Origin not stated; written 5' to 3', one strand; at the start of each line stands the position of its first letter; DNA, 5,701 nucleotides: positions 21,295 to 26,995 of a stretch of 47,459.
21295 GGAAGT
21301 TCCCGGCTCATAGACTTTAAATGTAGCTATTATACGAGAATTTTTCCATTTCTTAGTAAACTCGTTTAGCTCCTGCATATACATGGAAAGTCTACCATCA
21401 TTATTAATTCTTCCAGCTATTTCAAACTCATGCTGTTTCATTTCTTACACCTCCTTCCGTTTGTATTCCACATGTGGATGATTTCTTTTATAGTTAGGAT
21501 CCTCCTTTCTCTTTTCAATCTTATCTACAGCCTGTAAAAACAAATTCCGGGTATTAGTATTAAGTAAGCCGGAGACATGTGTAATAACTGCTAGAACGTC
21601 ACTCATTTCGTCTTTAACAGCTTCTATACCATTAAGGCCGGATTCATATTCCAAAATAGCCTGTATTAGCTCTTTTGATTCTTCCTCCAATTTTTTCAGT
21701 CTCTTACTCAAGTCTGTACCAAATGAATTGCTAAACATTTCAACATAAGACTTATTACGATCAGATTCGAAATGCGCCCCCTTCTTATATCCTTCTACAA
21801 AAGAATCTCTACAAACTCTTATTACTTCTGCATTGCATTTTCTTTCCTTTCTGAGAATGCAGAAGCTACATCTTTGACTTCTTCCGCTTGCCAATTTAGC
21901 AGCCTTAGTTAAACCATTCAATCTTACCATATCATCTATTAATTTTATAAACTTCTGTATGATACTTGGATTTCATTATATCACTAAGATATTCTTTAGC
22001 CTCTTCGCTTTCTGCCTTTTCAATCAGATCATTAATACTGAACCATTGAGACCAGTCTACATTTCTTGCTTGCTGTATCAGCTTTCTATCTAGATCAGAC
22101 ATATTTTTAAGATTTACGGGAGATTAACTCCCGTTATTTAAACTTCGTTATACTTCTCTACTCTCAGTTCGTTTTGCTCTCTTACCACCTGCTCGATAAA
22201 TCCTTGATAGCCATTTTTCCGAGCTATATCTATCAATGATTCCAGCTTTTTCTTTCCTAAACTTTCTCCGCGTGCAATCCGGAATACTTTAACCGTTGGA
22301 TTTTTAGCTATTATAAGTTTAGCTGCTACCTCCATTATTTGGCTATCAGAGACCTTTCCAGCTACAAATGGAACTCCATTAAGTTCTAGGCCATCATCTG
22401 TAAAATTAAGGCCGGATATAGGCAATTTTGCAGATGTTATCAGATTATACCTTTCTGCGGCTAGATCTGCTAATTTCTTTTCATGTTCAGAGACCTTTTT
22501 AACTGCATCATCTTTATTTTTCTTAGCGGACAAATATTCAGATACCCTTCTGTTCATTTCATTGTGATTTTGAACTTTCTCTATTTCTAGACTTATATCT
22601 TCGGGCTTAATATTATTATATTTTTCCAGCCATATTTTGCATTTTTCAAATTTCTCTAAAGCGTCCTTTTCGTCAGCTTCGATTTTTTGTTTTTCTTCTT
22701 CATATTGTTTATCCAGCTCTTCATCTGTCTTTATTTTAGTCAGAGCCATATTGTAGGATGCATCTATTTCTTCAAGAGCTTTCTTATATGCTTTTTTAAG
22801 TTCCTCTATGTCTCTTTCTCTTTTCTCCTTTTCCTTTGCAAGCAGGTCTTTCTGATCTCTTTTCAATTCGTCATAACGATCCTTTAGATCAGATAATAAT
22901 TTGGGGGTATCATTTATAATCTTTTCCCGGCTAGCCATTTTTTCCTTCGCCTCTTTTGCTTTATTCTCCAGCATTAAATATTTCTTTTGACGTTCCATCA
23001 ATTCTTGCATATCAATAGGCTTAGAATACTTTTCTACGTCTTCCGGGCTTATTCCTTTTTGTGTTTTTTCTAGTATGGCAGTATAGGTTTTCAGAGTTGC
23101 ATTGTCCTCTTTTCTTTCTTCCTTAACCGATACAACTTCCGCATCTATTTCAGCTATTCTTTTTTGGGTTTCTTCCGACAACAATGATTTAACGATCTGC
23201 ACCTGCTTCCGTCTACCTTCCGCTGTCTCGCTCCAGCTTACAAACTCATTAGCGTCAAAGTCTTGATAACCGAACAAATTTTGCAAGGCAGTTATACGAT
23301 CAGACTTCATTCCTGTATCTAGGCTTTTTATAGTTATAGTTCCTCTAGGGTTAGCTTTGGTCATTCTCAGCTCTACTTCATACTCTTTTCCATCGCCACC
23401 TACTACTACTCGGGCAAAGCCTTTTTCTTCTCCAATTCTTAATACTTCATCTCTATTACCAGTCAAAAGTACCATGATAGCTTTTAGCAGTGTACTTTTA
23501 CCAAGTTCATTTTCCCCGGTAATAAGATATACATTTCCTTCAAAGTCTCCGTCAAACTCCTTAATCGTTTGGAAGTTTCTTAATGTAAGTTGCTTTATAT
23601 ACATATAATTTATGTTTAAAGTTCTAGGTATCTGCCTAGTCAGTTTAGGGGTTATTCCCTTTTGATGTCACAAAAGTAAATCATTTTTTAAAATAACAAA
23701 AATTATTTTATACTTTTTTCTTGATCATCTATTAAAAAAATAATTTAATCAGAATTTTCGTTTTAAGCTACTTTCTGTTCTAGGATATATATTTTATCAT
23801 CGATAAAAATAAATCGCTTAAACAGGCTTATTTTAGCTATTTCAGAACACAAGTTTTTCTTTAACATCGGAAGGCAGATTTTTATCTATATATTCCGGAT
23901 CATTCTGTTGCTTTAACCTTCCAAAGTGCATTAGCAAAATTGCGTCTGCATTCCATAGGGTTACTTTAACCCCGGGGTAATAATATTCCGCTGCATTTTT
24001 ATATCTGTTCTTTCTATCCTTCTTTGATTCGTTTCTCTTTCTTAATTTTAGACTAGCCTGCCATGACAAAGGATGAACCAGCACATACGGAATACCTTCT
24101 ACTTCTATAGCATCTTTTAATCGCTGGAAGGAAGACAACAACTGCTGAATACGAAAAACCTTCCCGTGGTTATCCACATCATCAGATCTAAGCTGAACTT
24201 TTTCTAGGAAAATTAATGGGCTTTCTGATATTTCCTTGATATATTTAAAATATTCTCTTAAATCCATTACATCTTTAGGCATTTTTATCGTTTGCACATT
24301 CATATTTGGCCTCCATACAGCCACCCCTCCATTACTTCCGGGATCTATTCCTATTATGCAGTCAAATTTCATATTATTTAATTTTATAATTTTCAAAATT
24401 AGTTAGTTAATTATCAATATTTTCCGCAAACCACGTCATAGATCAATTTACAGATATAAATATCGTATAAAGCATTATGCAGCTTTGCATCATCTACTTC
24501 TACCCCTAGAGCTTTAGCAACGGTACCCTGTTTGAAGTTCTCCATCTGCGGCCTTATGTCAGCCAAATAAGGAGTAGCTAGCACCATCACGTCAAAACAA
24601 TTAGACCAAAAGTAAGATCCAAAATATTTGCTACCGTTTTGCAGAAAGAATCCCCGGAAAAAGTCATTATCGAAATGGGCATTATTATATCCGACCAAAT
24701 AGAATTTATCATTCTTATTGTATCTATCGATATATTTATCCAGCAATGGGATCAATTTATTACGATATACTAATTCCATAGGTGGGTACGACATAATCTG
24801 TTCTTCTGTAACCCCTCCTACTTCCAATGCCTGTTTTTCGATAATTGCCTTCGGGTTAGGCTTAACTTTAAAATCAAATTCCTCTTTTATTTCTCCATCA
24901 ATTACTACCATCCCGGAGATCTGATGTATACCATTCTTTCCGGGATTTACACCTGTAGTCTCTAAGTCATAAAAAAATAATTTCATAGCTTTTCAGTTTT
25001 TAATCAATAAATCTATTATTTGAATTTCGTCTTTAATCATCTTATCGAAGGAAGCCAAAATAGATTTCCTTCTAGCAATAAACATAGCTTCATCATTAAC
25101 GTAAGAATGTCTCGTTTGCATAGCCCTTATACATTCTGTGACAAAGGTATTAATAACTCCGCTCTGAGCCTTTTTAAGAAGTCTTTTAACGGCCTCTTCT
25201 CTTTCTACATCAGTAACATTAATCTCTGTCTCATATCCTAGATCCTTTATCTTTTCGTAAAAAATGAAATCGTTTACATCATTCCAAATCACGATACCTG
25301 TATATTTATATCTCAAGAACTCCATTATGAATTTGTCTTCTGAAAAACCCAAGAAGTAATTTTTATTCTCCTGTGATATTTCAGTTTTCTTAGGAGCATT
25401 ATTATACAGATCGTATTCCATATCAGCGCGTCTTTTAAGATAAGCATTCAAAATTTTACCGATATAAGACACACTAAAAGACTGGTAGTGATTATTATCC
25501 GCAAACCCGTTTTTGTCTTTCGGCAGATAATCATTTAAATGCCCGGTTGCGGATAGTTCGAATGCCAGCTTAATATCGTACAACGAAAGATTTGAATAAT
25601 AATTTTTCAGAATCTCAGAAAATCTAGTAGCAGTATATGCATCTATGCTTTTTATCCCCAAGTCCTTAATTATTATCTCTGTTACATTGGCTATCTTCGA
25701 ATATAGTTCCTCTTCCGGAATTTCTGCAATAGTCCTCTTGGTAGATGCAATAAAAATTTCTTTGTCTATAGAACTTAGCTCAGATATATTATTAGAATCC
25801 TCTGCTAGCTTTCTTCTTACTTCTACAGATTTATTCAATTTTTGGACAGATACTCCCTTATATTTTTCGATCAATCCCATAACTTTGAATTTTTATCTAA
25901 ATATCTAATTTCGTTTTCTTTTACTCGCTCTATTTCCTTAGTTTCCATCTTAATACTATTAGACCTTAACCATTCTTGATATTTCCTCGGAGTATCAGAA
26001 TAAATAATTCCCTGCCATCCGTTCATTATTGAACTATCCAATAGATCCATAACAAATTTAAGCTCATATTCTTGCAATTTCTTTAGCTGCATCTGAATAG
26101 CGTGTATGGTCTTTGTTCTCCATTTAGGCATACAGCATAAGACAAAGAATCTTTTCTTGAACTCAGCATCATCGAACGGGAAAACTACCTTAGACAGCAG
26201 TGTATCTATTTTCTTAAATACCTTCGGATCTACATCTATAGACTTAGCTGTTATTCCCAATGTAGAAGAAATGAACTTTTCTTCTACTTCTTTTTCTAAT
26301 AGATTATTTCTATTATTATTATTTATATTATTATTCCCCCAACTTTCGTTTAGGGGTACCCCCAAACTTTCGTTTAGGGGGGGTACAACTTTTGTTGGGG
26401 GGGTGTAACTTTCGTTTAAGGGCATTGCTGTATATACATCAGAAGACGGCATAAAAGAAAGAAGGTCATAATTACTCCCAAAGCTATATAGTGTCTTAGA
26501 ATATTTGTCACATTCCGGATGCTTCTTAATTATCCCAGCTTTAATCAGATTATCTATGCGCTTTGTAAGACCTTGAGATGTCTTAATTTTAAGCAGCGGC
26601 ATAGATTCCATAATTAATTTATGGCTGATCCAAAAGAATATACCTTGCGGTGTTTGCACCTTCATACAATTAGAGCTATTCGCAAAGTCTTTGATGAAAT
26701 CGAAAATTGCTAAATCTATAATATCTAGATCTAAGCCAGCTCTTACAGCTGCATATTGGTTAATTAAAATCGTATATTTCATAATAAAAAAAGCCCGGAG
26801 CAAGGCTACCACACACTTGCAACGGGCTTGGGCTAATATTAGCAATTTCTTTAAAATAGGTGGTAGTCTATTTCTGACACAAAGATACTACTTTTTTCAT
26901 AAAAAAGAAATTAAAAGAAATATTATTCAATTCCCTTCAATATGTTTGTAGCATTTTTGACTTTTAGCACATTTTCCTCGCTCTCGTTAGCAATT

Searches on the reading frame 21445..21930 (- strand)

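Call 85: search_protein_families(library=pfam, proteins=[window:21445-21930:-], max_evalue=0.001)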
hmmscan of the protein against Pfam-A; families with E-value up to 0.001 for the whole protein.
window:21445-21930:- (161 aa): 1 family
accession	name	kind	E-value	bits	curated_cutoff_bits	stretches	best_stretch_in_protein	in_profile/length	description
PF03819.22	MazG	-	2.7e-05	24.8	22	1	78-143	7-71/74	MazG nucleotide pyrophosphohydrolase domain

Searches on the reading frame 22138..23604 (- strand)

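Call 15: search_protein_families(library=pfam, proteins=[window:22138-23604:-], max_evalue=0.01)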
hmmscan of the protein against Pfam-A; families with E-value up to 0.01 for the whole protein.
window:22138-23604:- (488 aa): 7 families
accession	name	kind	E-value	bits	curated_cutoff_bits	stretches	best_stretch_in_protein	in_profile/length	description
PF13555.12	AAA_29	-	1.1e-07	31.9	27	1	5-51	3-50/61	P-loop containing region of AAA domain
PF00005.33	ABC_tran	-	2.1e-06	28.8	25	1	22-144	10-126/137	ABC transporter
PF13476.12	AAA_23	-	2.9e-06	28.5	27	0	5-280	1-200/201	AAA domain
PF13175.12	AAA_15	-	4.7e-06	26.9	32.1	1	1-335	1-266/374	AAA ATPase domain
PF02463.25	SMC_N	-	7.2e-05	22.8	40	1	2-56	1-57/220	RecF/RecN/SMC N terminal domain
PF13514.12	AAA_27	-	0.0001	22.4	22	1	1-49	1-52/206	AAA domain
PF11398.14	DUF2813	-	0.0055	16.6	21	1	1-51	1-50/372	Protein of unknown function (DUF2813)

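Call 48: search_protein_families(library=phrogs, proteins=[window:22138-23604:-], max_evalue=0.001)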
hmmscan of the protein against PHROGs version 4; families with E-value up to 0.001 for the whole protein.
window:22138-23604:- (488 aa): 9 families
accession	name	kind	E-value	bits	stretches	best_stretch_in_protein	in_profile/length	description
phrog_1499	-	unknown function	1.2e-55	190.5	1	1-484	3-420/427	-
phrog_8323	-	unknown function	2.3e-10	40.6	1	1-274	49-295/623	-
phrog_77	-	DNA, RNA and nucleotide metabolism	3.4e-09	36.8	1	1-50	296-347/967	SbcC-like subunit of palindrome specific endonuclease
phrog_7507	-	unknown function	1.2e-08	35.8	1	1-365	2-378/483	-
phrog_4747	-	unknown function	1e-07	32.4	1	1-290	1-260/610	-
phrog_10445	-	unknown function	3.8e-07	30.6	1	1-48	3-49/296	-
phrog_25363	-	unknown function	3.9e-07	31.2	1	1-47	5-51/77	-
phrog_3940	-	unknown function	2.9e-06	27.3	1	2-51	4-53/537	-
phrog_9802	-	unknown function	2.7e-05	24.4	1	1-45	3-47/438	-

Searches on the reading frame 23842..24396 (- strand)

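Call 15: search_protein_families(library=pfam, proteins=[window:23842-24396:-], max_evalue=0.01)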
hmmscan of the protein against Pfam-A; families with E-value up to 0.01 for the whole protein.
window:23842-24396:- (184 aa): 1 family
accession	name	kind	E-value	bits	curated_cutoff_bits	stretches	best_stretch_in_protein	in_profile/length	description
PF04312.18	DUF460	-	0.0071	16.5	28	0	9-59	28-77/135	Protein of unknown function (DUF460)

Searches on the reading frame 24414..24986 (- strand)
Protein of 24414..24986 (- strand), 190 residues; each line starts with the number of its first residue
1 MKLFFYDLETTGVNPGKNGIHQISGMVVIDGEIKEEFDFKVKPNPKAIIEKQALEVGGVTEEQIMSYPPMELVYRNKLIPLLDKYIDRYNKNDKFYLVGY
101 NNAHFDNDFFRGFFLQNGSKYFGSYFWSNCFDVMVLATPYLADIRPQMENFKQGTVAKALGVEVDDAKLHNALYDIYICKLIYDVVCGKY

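Call 86: search_protein_families(library=pfam, proteins=[window:24414-24986:-], max_evalue=0.001)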
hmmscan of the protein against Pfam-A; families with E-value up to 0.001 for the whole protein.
window:24414-24986:- (190 aa): 3 families
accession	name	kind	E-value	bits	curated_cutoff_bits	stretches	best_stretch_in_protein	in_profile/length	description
PF00929.31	RNase_T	-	6.1e-12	46.8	24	1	5-180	2-161/164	Exonuclease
PF13482.12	RNase_H_2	-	2.9e-06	27.8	22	1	5-168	2-121/165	RNase_H superfamily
PF16473.11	Rv2179c-like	-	0.00023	21.4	27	0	4-160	3-163/177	3'-5' exoribonuclease Rv2179c-like domain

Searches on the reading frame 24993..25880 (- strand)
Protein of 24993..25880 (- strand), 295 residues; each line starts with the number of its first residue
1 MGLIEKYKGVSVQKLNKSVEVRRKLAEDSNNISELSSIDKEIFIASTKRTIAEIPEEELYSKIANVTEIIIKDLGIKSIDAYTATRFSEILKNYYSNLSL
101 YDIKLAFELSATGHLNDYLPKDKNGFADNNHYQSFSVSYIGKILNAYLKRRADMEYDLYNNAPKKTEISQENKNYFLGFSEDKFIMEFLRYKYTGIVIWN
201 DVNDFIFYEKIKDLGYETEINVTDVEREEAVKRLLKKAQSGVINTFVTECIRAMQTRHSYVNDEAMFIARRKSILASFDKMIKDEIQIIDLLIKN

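Call 48: search_protein_families(library=phrogs, proteins=[window:24993-25880:-], max_evalue=0.001)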
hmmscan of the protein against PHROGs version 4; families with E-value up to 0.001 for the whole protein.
window:24993-25880:- (295 aa): 2 families
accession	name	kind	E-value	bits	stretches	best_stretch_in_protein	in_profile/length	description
phrog_34953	-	unknown function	2e-38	133.4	1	16-283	21-295/315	-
phrog_26016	-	unknown function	1.7e-09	38.7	1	46-177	16-139/255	-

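Call 86: search_protein_families(library=pfam, proteins=[window:24993-25880:-], max_evalue=0.001)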
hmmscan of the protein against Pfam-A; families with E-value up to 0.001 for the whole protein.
window:24993-25880:- (295 aa): 0 families

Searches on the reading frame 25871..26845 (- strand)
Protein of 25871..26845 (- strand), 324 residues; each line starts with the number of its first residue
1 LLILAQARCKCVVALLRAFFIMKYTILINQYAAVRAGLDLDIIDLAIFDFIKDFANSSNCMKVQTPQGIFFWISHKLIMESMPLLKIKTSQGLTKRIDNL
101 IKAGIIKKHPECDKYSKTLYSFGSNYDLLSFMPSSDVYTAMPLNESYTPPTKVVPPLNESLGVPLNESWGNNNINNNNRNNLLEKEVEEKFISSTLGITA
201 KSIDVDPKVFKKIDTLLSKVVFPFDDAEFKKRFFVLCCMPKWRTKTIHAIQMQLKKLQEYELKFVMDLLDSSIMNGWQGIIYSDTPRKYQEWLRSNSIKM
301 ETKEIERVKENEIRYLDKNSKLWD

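Call 48: search_protein_families(library=phrogs, proteins=[window:25871-26845:-], max_evalue=0.001)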
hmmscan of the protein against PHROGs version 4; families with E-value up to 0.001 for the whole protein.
window:25871-26845:- (324 aa): 2 families
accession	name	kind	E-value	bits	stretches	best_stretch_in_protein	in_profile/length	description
phrog_678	-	DNA, RNA and nucleotide metabolism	1.2e-07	32.7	1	60-300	80-299/346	replication initiation O-like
phrog_11527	-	unknown function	1.8e-06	28.8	1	22-106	1-80/333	-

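Call 86: search_protein_families(library=pfam, proteins=[window:25871-26845:-], max_evalue=0.001)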
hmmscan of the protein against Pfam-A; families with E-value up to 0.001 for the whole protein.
window:25871-26845:- (324 aa): 0 families
